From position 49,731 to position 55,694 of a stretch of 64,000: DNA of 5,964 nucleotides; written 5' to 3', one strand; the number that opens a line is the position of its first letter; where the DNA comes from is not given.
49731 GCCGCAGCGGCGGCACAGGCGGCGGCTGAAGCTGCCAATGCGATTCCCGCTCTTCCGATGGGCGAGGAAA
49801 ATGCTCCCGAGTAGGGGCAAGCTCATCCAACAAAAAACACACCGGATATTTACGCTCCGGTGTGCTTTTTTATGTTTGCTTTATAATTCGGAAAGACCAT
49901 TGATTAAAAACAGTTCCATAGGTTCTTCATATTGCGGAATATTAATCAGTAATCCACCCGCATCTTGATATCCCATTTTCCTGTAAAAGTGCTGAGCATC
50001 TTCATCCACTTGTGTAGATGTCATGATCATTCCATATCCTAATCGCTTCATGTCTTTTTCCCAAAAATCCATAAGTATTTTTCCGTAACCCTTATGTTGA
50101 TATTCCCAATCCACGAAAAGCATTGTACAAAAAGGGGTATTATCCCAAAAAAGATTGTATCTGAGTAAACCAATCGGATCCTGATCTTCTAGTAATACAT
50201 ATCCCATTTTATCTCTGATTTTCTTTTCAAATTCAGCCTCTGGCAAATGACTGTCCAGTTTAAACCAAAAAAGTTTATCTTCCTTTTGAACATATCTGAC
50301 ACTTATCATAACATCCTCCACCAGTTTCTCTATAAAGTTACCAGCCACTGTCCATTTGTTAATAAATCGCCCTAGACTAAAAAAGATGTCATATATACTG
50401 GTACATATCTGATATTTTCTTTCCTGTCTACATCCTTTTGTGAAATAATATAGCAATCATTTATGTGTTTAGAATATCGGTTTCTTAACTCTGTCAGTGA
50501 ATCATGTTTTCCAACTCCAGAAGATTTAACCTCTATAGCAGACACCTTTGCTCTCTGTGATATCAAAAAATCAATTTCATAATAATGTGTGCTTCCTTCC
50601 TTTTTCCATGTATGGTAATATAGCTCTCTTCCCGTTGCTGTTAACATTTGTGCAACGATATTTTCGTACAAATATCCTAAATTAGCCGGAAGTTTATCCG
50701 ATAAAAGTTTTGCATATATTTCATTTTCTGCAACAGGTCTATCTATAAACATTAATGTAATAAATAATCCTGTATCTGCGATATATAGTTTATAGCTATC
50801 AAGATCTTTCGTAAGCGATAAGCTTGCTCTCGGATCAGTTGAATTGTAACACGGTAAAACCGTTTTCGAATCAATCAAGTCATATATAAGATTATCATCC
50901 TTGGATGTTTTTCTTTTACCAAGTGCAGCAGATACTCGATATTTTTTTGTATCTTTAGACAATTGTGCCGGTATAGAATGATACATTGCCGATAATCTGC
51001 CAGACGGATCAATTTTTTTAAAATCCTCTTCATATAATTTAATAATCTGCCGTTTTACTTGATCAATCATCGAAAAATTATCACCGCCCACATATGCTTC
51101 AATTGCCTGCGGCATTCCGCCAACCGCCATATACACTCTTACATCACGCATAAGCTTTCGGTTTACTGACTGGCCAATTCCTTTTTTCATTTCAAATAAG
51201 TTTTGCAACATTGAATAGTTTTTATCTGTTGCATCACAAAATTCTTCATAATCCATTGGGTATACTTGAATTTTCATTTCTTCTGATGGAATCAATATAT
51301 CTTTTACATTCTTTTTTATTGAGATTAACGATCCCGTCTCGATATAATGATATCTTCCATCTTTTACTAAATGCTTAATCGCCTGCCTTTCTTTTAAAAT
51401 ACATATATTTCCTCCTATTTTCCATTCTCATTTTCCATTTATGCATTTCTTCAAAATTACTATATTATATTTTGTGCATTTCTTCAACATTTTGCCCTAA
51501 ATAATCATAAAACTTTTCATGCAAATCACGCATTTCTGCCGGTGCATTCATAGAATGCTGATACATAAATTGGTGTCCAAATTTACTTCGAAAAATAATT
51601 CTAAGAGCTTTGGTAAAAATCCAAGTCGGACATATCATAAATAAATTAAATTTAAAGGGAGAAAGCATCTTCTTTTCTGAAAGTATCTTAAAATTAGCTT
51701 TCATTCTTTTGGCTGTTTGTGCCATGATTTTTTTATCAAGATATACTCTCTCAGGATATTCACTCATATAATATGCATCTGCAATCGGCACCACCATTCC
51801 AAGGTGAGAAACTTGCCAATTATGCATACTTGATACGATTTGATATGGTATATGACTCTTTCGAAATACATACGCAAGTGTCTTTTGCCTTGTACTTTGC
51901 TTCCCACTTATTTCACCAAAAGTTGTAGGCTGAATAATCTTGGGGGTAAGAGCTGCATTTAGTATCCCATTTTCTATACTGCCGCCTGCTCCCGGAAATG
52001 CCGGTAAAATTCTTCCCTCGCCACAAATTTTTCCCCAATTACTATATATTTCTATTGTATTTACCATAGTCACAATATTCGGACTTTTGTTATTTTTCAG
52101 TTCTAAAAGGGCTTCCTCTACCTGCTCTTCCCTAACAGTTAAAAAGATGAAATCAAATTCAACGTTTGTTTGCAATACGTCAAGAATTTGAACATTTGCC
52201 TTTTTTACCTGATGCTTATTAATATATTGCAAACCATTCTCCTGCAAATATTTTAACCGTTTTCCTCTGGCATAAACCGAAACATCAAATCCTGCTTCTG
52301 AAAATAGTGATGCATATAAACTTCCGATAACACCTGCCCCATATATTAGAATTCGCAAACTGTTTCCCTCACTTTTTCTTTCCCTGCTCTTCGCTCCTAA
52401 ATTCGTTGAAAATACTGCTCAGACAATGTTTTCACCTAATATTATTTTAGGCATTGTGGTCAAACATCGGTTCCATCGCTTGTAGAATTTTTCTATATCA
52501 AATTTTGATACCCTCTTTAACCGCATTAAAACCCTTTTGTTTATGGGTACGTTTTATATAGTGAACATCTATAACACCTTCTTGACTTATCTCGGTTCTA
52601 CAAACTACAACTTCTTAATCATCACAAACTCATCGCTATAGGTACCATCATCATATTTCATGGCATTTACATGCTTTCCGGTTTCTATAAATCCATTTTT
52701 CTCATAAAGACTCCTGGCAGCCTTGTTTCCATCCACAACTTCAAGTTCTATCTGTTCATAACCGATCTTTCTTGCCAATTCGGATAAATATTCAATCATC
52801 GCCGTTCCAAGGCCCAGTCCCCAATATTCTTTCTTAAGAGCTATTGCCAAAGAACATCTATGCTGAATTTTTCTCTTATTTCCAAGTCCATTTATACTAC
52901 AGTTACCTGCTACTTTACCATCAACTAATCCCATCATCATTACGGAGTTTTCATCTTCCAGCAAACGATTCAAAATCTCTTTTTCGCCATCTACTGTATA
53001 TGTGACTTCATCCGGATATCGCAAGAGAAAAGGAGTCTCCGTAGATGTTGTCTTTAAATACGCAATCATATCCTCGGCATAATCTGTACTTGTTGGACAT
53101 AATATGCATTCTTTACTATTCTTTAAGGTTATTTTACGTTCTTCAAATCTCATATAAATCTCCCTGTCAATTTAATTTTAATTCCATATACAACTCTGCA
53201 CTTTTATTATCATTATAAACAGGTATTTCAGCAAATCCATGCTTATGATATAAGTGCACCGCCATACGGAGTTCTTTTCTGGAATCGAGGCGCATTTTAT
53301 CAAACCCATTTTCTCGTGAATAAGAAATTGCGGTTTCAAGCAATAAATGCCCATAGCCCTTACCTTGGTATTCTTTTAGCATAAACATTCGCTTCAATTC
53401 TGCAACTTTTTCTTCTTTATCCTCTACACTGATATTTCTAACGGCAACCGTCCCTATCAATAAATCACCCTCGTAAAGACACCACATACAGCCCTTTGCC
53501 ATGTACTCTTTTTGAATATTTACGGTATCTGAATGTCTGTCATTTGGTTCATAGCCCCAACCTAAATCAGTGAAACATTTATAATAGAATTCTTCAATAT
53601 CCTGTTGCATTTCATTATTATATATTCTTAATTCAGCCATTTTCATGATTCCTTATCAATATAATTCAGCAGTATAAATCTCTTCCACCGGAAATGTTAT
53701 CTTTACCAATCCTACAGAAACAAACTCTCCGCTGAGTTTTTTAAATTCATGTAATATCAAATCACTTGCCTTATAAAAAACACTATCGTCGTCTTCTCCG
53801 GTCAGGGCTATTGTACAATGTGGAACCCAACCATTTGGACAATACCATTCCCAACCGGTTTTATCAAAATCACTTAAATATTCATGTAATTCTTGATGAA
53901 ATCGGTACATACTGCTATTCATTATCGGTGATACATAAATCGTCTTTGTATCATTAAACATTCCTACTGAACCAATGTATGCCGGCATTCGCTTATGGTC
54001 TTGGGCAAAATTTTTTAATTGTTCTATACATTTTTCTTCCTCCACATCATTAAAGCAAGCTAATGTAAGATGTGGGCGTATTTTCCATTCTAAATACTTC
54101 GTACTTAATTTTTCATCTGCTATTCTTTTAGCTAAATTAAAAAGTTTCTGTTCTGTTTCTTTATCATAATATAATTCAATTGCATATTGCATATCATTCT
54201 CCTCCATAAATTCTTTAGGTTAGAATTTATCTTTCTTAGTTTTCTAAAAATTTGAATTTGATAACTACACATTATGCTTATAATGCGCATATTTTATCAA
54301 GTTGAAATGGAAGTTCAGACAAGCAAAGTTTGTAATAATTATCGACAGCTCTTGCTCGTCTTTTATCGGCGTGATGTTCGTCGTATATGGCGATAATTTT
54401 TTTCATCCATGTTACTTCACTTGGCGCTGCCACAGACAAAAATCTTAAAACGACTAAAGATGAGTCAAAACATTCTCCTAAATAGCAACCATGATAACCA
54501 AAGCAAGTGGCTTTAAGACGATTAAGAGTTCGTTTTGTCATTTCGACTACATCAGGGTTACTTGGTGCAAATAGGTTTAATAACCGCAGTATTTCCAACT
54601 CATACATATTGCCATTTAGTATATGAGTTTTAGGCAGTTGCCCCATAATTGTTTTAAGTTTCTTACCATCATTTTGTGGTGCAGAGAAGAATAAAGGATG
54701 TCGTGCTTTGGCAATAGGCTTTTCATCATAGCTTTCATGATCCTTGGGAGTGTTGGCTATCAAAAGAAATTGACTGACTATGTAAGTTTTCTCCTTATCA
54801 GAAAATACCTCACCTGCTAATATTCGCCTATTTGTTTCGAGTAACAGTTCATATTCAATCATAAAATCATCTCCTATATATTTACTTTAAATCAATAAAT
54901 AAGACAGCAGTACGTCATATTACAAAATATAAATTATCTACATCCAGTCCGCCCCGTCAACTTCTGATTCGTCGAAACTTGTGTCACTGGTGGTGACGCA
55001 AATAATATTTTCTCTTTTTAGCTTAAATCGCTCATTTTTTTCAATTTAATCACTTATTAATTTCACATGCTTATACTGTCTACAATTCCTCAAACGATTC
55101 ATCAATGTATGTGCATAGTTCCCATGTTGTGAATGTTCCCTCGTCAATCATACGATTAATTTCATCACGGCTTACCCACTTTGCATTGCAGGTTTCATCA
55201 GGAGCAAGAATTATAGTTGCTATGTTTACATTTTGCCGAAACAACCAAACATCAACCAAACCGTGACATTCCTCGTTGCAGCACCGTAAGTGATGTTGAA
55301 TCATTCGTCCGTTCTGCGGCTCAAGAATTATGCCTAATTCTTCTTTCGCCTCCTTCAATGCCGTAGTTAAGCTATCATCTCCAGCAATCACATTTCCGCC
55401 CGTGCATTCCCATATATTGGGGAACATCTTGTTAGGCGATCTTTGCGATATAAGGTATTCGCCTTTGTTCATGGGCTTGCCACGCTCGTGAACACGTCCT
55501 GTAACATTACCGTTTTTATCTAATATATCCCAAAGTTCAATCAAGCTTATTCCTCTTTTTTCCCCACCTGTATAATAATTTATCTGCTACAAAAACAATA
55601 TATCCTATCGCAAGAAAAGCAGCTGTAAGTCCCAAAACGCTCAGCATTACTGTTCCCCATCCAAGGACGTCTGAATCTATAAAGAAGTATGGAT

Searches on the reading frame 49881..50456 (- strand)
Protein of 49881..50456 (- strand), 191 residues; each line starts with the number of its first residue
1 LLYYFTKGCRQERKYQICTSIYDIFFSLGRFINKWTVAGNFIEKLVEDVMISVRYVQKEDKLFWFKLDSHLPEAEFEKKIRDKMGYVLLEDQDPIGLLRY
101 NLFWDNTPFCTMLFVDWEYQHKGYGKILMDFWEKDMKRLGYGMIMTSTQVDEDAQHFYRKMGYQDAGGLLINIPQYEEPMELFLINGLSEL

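Call 67: search_protein_families(library=pfam, proteins=[window:49881-50456:-])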
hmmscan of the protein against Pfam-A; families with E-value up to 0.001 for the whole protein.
window:49881-50456:- (191 aa): 3 families
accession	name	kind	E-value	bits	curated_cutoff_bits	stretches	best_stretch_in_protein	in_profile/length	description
PF00583.31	Acetyltransf_1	-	1.3e-14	54.9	20.7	1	60-163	8-116/116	Acetyltransferase (GNAT) family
PF13508.13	Acetyltransf_7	-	3.4e-13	50.2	27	1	86-164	6-83/84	Acetyltransferase (GNAT) domain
PF13673.13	Acetyltransf_10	-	7e-09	36.2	23.6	1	74-166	20-110/128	Acetyltransferase (GNAT) domain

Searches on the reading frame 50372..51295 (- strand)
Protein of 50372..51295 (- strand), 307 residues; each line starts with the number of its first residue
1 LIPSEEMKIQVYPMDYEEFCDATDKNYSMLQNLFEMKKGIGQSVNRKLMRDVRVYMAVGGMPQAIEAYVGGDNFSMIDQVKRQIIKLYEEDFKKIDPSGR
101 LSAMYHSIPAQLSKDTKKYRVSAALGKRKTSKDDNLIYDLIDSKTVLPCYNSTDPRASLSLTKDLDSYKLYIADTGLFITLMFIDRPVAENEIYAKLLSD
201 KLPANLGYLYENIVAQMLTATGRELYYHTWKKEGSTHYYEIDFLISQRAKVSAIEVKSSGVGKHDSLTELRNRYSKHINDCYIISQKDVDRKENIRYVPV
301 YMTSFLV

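Call 67: search_protein_families(library=pfam, proteins=[window:50372-51295:-])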
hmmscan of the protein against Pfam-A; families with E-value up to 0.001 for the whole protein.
window:50372-51295:- (307 aa): 1 family
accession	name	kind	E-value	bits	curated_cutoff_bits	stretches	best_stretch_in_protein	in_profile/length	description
PF13635.12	DUF4143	-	4.4e-18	66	28.1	1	91-259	3-160/160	Domain of unknown function (DUF4143)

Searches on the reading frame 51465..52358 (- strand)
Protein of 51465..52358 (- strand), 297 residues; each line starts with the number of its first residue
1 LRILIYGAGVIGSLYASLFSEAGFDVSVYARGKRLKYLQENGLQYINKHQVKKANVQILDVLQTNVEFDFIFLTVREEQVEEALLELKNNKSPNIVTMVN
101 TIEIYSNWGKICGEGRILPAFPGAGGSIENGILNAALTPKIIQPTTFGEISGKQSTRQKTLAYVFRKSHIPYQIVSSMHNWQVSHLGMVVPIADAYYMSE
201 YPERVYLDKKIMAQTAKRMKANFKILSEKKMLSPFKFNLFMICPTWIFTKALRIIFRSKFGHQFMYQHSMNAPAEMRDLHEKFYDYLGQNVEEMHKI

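Call 67: search_protein_families(library=pfam, proteins=[window:51465-52358:-])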
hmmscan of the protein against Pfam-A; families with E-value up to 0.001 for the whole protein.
window:51465-52358:- (297 aa): 2 families
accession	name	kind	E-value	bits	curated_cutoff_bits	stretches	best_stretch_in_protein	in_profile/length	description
PF02558.23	ApbA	-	1.2e-15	57.9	22.2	1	3-120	1-121/150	Ketopantoate reductase PanE/ApbA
PF00070.33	Pyr_redox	-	0.00036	21.4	22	0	2-59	1-58/82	Pyridine nucleotide-disulphide oxidoreductase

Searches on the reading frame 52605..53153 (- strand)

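Call 67: search_protein_families(library=pfam, proteins=[window:52605-53153:-])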
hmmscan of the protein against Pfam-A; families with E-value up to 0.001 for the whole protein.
window:52605-53153:- (182 aa): 6 families
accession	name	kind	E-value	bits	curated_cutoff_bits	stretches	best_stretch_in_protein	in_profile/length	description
PF00583.31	Acetyltransf_1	-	3.1e-15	56.9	20.7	1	54-155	18-116/116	Acetyltransferase (GNAT) family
PF13508.13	Acetyltransf_7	-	4e-11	43.6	27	1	77-156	10-83/84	Acetyltransferase (GNAT) domain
PF13302.13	Acetyltransf_3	-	3.6e-09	37.9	25.4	1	25-155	11-137/138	Acetyltransferase (GNAT) domain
PF13673.13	Acetyltransf_10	-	1.5e-07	31.8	23.6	1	60-162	21-114/128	Acetyltransferase (GNAT) domain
PF13420.13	Acetyltransf_4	-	3.5e-05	24.3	24.3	1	27-175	7-153/155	Acetyltransferase (GNAT) domain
PF08445.16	FR47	-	5.8e-05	23.4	22.1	1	103-158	26-80/86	FR47-like protein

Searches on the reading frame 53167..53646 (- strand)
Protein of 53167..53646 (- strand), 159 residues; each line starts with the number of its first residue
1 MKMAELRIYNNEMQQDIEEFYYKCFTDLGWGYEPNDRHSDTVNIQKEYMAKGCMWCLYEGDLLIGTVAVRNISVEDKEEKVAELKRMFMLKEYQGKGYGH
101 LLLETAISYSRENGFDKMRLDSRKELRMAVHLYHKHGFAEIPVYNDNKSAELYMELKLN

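Call 67: search_protein_families(library=pfam, proteins=[window:53167-53646:-])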
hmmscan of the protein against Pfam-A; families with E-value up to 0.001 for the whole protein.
window:53167-53646:- (159 aa): 4 families
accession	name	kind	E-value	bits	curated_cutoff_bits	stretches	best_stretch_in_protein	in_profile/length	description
PF00583.31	Acetyltransf_1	-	2.7e-16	60.3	20.7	1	25-138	12-116/116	Acetyltransferase (GNAT) family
PF13508.13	Acetyltransf_7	-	2e-13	51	27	1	52-139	3-83/84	Acetyltransferase (GNAT) domain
PF13673.13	Acetyltransf_10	-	3.9e-11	43.5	23.6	1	45-141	23-110/128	Acetyltransferase (GNAT) domain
PF13302.13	Acetyltransf_3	-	2.5e-05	25.4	25.4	1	34-138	31-137/138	Acetyltransferase (GNAT) domain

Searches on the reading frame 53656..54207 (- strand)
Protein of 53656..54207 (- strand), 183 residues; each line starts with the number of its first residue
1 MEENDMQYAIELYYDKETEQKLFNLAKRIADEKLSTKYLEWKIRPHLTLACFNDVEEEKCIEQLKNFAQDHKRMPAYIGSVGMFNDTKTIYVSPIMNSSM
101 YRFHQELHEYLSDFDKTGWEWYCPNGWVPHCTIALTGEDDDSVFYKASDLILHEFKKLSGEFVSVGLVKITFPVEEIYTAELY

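Call 67: search_protein_families(library=pfam, proteins=[window:53656-54207:-])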
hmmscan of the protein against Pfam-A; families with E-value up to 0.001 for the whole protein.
window:53656-54207:- (183 aa): 2 families
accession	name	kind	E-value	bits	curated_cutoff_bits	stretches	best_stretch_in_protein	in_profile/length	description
PF13563.12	2_5_RNA_ligase2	-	1.7e-14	54.6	27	1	34-149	17-123/152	2'-5' RNA ligase superfamily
PF02834.22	LigT_PEase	-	8.1e-06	26.4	23.3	1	16-87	5-80/87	LigT like Phosphoesterase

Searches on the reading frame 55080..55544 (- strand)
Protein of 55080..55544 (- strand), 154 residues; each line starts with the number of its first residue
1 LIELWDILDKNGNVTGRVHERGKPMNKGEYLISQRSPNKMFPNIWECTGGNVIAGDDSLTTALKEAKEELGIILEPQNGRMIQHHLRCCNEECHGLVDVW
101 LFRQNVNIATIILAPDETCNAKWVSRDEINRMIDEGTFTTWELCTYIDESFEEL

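Call 67: search_protein_families(library=pfam, proteins=[window:55080-55544:-])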
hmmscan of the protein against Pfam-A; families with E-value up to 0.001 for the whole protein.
window:55080-55544:- (154 aa): 2 families
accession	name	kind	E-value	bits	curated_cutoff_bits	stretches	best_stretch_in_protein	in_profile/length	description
PF00293.34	NUDIX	-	2.5e-10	40.9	21.1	1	27-132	14-119/134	NUDIX domain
PF14815.12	NUDIX_4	-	3.9e-06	27.1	35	1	26-130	7-99/113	NUDIX domain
